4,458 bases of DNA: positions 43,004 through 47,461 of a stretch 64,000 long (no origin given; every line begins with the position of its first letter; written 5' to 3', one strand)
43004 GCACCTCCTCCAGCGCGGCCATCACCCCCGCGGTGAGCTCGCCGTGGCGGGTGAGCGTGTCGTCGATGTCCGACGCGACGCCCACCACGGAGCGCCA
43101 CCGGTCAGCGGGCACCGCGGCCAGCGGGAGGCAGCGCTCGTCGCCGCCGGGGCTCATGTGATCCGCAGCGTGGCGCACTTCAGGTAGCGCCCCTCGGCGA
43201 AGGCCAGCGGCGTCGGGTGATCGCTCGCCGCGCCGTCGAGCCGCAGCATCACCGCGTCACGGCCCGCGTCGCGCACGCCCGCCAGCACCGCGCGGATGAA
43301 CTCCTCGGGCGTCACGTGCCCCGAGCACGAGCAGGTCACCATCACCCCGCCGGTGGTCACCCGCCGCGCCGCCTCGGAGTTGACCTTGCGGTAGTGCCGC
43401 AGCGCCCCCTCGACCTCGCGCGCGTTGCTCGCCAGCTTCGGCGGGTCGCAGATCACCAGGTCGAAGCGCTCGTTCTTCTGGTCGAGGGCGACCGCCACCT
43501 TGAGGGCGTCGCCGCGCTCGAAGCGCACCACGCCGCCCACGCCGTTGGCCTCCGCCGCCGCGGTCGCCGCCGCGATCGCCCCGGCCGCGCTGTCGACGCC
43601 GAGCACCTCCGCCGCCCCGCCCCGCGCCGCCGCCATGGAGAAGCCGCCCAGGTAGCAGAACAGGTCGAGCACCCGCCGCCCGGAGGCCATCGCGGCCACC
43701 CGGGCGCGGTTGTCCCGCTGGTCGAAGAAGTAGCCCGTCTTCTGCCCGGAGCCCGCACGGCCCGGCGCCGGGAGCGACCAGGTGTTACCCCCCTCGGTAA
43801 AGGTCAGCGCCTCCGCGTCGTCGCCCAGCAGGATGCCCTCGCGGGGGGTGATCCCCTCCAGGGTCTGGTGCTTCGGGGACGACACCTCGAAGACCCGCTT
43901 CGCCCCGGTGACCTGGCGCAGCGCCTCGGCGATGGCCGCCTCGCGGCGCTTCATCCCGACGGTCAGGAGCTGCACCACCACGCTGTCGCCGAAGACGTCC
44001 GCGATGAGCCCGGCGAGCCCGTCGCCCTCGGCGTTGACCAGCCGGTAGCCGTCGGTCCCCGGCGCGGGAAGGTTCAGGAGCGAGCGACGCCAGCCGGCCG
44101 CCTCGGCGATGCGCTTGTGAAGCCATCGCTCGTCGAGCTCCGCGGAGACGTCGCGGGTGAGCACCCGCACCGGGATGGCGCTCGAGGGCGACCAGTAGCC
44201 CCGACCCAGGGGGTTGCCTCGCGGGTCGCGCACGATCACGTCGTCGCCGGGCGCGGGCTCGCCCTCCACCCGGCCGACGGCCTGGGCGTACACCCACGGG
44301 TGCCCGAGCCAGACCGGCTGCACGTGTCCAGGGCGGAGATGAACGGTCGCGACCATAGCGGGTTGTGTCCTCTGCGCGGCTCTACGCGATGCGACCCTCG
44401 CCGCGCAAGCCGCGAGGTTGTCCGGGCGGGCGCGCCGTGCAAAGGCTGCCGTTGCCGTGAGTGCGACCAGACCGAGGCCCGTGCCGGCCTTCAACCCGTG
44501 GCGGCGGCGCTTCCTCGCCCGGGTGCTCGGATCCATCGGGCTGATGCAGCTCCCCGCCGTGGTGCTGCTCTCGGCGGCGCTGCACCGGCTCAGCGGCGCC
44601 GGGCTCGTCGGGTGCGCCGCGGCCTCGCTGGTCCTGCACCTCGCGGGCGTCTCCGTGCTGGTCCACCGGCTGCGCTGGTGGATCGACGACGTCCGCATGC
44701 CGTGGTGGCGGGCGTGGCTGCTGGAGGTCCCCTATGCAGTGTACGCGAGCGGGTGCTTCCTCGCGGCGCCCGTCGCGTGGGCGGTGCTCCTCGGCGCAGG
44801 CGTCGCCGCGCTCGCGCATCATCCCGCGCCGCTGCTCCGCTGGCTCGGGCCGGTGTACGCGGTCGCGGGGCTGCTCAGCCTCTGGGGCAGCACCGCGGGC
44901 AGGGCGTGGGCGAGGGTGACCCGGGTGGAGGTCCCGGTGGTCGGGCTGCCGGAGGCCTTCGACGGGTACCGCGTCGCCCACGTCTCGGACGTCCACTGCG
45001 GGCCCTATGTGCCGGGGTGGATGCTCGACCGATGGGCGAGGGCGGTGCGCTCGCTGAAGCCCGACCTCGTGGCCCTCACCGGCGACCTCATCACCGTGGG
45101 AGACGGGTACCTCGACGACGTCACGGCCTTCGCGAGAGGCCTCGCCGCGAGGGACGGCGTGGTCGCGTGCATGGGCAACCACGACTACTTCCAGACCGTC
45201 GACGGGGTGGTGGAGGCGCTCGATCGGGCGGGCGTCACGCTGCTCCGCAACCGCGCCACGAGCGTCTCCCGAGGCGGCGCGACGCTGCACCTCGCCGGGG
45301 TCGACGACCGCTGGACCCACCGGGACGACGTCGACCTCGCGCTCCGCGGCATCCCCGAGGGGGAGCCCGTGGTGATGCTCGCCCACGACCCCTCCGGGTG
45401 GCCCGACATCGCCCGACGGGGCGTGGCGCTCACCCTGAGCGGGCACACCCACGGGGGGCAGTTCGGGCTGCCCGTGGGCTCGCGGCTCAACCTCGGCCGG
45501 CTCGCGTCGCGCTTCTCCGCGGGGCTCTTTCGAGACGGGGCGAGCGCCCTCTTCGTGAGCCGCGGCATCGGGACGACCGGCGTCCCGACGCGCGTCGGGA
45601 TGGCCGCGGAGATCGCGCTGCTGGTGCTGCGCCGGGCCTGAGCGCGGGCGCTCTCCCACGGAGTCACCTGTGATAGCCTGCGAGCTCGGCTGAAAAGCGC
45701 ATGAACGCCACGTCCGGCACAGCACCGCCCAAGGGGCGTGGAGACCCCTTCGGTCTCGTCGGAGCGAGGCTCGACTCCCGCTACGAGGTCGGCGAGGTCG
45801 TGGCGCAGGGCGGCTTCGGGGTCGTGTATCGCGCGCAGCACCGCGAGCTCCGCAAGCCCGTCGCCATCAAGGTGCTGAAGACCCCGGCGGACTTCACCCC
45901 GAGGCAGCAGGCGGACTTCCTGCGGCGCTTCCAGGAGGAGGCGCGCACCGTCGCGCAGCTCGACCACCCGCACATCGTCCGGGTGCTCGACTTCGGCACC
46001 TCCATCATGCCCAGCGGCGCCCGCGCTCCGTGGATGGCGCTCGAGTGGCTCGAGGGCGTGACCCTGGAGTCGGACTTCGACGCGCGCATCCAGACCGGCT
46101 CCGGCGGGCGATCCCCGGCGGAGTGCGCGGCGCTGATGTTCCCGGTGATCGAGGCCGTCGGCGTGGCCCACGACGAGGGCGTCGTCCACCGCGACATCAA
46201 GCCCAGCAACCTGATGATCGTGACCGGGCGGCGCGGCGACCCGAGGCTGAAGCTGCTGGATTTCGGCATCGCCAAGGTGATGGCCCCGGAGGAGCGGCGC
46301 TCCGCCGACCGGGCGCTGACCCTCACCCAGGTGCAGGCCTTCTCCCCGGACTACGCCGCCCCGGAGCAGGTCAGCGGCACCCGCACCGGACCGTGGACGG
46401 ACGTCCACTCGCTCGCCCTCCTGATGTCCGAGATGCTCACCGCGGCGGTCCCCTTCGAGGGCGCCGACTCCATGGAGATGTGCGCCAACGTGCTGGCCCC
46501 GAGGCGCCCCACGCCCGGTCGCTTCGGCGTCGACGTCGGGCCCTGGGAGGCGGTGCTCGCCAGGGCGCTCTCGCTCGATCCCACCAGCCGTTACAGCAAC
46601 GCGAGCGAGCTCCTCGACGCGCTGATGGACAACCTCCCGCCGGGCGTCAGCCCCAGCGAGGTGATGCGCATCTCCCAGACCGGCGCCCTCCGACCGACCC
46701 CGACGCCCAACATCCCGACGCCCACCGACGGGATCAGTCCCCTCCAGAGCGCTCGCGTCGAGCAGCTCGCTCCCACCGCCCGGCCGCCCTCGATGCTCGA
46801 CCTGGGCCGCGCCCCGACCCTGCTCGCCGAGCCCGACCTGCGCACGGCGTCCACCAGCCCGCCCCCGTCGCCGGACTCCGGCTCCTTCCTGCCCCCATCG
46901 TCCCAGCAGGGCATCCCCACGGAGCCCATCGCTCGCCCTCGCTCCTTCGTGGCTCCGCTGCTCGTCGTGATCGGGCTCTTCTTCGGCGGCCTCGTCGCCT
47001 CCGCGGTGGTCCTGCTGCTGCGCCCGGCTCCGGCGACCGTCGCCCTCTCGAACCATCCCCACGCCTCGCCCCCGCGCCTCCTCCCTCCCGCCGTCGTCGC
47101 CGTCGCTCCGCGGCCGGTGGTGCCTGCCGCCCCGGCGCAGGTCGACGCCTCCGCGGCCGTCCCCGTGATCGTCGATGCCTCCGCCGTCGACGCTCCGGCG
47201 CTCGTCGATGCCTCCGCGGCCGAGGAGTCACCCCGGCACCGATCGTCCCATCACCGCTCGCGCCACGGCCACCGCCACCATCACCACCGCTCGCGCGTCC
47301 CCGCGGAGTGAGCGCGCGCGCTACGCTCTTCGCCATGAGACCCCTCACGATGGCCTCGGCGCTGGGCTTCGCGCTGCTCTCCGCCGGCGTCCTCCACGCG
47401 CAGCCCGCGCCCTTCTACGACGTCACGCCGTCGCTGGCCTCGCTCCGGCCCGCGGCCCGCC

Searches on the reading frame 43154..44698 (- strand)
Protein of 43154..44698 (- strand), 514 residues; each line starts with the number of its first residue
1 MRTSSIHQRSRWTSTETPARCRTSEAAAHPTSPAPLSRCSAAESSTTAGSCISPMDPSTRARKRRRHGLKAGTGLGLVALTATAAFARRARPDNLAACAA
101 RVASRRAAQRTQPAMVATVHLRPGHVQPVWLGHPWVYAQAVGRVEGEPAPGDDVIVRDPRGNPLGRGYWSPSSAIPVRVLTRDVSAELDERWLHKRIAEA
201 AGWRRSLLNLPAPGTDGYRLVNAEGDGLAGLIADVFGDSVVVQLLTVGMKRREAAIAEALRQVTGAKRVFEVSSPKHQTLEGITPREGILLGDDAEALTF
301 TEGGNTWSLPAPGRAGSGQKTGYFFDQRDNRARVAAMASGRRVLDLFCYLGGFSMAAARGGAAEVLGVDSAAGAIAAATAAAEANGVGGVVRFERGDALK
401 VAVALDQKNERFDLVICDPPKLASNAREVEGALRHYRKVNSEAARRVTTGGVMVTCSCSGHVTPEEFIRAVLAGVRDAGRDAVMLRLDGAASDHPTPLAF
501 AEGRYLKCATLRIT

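Call 68: search_protein_families(library=pfam, proteins=[window:43154-44698:-], max_evalue=0.0001)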
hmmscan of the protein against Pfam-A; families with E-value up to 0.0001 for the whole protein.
window:43154-44698:- (514 aa): 8 families
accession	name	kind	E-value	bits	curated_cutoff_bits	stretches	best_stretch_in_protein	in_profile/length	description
PF17785.7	PUA_3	-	1.6e-18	66.7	22.6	1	119-182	1-64/64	PUA-like domain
PF10672.15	Methyltrans_SAM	-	3.1e-18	66.5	27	1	288-469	76-250/286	S-adenosylmethionine-dependent methyltransferase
PF13847.12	Methyltransf_31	-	1.1e-11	45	27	1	339-463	3-114/145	Methyltransferase domain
PF13649.12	Methyltransf_25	-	1.4e-08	35.7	27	1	343-436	1-89/97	Methyltransferase domain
PF01728.25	FtsJ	-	3.1e-07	30.9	24.1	1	338-460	20-142/181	FtsJ-like methyltransferase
PF01170.24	UPF0020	-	2e-06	28.1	22.3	1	362-456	76-165/197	RMKL-like, methyltransferase domain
PF05175.20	MTS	-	2.3e-06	27.8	23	1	339-455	31-138/170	Methyltransferase small domain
PF03602.21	Cons_hypoth95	-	1.7e-05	25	24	1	338-433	40-136/182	Conserved hypothetical protein 95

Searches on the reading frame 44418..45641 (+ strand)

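Call 68: search_protein_families(library=pfam, proteins=[window:44418-45641:+], max_evalue=0.0001)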
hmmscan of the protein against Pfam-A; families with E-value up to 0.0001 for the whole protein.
window:44418-45641:+ (407 aa): 2 families
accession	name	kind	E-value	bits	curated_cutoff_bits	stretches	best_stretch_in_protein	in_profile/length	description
PF00149.33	Metallophos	-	2.2e-11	45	21.5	1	185-346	2-190/191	Calcineurin-like phosphoesterase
PF12850.12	Metallophos_2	-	4e-05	24.1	27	0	185-288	2-60/154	Calcineurin-like phosphoesterase superfamily domain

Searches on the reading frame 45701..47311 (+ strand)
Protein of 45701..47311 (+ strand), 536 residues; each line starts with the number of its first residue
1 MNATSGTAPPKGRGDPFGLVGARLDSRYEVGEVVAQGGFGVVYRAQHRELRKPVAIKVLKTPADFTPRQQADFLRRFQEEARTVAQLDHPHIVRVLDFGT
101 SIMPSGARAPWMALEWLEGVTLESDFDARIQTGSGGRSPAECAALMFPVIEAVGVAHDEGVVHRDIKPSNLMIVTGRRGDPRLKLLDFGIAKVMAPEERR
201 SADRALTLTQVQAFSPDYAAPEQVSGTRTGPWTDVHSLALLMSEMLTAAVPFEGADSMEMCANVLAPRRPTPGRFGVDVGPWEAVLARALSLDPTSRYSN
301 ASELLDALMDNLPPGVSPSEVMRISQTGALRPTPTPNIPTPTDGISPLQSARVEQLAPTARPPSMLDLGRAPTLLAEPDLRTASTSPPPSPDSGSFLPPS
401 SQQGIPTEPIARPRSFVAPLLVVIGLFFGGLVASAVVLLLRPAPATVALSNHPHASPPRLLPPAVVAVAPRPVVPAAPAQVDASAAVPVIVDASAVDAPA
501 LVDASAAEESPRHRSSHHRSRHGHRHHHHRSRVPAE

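Call 68: search_protein_families(library=pfam, proteins=[window:45701-47311:+], max_evalue=0.0001)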
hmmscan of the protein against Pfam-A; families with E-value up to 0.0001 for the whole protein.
window:45701-47311:+ (536 aa): 4 families
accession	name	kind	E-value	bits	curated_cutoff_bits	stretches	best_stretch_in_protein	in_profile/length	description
PF00069.31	Pkinase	-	6.3e-38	131.1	31.7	1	28-262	1-207/263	Protein kinase domain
PF07714.23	PK_Tyr_Ser-Thr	-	9.4e-20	71.4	23.1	1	30-267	3-220/258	Protein tyrosine and serine/threonine kinase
PF01636.29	APH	-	1.9e-05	25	23.2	0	67-124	30-85/239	Phosphotransferase enzyme family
PF03109.22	ABC1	-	5.7e-05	22.8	22.9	0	112-204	145-227/244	ABC1 atypical kinase-like domain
